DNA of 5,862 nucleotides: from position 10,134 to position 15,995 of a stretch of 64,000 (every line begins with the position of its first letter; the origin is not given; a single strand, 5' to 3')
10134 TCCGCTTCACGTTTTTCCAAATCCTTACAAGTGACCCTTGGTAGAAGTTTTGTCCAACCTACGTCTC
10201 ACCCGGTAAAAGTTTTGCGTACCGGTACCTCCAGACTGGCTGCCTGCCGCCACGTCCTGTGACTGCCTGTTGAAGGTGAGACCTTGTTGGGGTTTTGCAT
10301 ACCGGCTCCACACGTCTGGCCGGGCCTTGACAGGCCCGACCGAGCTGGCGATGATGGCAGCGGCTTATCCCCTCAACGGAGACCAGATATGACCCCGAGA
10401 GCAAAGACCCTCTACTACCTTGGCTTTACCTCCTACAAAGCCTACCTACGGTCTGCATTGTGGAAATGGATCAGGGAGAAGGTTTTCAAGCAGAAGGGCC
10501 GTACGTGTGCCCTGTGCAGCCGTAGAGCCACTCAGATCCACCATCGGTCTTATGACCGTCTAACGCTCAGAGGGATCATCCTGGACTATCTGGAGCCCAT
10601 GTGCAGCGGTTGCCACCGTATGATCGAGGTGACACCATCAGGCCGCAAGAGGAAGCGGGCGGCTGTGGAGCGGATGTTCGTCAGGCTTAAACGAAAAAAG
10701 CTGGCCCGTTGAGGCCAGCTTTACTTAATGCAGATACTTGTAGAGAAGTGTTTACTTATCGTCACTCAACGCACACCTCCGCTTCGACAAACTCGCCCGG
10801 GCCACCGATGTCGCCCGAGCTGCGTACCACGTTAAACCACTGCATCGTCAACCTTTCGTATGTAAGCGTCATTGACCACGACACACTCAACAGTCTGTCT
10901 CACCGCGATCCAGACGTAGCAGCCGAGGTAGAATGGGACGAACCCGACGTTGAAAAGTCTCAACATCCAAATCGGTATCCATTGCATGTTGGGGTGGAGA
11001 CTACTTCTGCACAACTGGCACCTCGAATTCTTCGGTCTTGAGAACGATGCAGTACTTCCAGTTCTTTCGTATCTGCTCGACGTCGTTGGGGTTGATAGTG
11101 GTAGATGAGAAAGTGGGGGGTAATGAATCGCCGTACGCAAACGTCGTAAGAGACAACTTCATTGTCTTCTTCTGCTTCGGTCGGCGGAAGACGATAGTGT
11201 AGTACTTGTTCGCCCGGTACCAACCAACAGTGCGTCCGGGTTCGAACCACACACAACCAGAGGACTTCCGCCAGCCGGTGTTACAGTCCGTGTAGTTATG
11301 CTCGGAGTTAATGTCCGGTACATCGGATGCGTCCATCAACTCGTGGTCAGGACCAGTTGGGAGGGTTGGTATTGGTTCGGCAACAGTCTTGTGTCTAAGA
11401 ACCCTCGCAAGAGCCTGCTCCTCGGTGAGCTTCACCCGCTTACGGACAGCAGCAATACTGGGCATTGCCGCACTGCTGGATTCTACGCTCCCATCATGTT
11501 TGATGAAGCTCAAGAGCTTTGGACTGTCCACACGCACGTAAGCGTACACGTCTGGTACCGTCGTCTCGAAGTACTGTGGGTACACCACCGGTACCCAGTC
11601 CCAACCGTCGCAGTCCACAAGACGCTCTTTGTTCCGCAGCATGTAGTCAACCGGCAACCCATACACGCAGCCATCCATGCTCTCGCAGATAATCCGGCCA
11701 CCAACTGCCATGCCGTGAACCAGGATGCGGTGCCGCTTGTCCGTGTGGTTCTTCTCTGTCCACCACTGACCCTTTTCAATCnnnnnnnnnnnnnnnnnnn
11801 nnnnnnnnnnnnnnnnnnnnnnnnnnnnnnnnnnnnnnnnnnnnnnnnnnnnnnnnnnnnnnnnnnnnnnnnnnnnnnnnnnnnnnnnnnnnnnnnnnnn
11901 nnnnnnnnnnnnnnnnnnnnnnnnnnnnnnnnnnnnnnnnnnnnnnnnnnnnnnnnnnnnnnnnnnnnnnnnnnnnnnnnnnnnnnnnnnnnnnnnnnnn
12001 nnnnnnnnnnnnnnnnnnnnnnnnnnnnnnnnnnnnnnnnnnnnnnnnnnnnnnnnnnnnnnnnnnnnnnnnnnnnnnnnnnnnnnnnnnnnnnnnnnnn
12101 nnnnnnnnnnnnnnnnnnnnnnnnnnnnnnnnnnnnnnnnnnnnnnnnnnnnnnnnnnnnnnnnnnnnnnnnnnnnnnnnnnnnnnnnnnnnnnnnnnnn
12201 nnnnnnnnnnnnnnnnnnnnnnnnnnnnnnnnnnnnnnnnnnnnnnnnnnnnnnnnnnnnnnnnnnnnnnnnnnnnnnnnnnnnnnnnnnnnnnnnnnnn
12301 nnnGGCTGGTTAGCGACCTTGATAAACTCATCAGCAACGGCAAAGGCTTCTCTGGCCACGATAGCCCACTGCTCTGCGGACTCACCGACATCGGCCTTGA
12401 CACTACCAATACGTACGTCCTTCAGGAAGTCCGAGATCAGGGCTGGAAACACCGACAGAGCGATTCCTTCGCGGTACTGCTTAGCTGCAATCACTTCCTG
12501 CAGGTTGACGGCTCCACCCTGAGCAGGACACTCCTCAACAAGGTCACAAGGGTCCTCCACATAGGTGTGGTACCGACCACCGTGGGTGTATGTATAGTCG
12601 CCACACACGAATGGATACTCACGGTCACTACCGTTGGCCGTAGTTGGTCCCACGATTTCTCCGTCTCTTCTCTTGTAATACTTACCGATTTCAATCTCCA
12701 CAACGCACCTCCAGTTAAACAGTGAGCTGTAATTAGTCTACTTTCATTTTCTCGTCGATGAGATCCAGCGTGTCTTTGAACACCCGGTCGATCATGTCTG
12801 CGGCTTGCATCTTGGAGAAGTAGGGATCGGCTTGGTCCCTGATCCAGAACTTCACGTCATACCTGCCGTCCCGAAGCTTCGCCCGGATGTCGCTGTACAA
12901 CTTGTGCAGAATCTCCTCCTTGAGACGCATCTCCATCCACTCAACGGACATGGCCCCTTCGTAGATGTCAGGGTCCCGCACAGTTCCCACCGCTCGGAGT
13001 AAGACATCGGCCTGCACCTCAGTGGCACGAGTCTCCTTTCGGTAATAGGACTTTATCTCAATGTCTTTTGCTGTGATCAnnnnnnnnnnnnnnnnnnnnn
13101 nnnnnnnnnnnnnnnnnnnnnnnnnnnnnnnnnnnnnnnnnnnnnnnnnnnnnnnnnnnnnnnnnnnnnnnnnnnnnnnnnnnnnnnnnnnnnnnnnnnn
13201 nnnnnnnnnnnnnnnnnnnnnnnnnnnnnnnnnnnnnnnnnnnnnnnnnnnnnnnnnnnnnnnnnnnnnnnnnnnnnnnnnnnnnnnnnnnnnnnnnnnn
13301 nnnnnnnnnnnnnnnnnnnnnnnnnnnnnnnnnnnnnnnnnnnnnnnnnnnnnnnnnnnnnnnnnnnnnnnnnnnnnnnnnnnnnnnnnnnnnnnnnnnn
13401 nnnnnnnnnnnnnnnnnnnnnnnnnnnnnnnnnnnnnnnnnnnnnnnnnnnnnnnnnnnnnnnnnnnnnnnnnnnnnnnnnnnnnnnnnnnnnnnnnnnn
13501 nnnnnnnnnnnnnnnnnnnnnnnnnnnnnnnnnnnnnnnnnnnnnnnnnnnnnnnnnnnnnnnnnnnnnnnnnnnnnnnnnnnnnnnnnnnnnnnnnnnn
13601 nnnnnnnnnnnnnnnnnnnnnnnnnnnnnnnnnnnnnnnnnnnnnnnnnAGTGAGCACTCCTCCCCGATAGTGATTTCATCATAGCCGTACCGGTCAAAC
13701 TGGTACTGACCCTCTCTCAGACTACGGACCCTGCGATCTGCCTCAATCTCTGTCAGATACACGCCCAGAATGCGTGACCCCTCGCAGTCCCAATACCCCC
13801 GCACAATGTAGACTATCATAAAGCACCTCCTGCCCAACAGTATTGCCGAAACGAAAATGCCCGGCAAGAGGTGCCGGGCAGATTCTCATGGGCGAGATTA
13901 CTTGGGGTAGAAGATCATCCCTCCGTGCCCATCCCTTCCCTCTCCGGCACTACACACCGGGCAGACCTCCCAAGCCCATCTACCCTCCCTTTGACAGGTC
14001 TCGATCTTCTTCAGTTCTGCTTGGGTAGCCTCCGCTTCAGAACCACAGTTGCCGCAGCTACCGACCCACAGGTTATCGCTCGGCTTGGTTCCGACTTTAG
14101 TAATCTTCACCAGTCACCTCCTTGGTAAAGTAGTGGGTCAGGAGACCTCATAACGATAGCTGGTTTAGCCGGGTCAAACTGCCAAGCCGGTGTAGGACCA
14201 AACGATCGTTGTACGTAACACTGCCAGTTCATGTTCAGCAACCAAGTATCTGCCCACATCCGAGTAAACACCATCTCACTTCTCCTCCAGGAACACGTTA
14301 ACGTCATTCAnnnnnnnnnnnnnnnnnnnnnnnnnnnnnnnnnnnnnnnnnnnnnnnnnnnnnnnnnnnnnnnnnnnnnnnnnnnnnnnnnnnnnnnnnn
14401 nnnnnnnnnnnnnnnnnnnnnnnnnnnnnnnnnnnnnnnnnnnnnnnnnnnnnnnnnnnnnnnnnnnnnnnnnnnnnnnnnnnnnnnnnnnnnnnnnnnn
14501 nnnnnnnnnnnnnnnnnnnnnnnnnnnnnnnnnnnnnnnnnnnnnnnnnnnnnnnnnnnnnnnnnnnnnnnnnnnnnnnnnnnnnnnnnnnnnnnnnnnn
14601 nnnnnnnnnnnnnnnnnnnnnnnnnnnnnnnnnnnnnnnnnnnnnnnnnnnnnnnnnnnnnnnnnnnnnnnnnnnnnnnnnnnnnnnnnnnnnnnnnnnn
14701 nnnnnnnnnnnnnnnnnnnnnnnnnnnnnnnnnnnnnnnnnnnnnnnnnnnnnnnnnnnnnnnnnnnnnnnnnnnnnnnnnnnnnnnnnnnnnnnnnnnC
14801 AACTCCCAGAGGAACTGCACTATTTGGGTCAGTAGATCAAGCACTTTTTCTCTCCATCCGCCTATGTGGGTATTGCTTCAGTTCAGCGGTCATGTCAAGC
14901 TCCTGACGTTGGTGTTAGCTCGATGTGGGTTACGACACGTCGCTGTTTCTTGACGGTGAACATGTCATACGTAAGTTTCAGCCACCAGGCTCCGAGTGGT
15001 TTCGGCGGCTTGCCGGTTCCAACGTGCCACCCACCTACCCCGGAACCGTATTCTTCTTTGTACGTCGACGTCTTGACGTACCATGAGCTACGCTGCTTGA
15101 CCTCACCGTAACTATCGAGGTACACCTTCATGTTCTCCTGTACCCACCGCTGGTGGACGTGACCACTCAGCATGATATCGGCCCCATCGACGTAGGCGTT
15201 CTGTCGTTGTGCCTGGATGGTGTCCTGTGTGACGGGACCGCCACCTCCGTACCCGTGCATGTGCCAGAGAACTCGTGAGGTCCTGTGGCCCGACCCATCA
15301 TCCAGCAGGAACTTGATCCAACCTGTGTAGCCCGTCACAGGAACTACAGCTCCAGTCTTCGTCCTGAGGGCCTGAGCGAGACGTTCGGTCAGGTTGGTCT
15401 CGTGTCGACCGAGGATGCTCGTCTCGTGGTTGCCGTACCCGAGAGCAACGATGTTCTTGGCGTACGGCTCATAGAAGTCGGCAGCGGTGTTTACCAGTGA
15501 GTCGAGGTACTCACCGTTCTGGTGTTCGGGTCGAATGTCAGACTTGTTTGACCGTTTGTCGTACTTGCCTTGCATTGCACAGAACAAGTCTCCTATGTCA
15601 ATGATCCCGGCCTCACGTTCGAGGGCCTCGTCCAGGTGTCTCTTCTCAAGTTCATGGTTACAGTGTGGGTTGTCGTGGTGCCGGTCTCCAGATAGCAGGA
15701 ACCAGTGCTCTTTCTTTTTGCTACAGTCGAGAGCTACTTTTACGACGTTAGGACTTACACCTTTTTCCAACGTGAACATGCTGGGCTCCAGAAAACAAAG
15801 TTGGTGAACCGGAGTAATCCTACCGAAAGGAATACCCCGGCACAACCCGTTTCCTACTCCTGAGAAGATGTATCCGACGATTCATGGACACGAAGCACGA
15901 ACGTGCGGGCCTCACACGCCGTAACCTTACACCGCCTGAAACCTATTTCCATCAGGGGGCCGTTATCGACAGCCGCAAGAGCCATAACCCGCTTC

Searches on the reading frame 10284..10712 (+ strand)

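Call 28: search_protein_families(library=phrogs, proteins=[window:10284-10712:+], max_evalue=0.001)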
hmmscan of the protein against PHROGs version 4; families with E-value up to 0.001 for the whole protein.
window:10284-10712:+ (142 aa): 7 families
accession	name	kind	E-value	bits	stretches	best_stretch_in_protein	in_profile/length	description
phrog_144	-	DNA, RNA and nucleotide metabolism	4.8e-07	30.6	1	50-124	62-142/175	HNH endonuclease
phrog_5200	-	DNA, RNA and nucleotide metabolism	2.2e-05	25.4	1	49-137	17-104/154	HNH endonuclease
phrog_4581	-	head and packaging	2.2e-05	25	1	49-118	42-112/395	terminase small subunit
phrog_119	-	DNA, RNA and nucleotide metabolism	3.1e-05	24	1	49-125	180-265/443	HNH endonuclease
phrog_589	-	DNA, RNA and nucleotide metabolism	0.0001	23.1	1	55-111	74-135/179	HNH endonuclease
phrog_8060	-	unknown function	0.00011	23.1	1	50-114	16-79/213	-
phrog_4160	-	unknown function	0.0008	20.4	0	65-125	63-130/178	-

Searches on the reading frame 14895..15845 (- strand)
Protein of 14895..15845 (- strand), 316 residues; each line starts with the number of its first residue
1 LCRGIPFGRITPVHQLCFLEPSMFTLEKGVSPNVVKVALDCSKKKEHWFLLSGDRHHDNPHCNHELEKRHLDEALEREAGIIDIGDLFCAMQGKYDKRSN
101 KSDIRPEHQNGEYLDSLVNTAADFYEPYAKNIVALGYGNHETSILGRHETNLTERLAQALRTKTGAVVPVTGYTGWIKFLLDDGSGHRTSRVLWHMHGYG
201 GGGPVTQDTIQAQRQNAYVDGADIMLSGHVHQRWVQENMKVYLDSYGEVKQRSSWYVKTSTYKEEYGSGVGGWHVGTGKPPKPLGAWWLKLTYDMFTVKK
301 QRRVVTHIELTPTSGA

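Call 9: search_protein_families(library=pfam, proteins=[window:14895-15845:-], max_evalue=0.01)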
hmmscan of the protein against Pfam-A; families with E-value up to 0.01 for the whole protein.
window:14895-15845:- (316 aa): 0 families

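Call 11: search_protein_families(library=phrogs, proteins=[window:14895-15845:-], max_evalue=0.001)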
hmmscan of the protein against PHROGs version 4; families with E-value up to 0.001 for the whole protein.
window:14895-15845:- (316 aa): 1 family
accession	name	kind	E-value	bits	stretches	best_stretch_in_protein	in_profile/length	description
phrog_7339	-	DNA, RNA and nucleotide metabolism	5.9e-14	53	1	36-263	19-226/263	DNA repair exonuclease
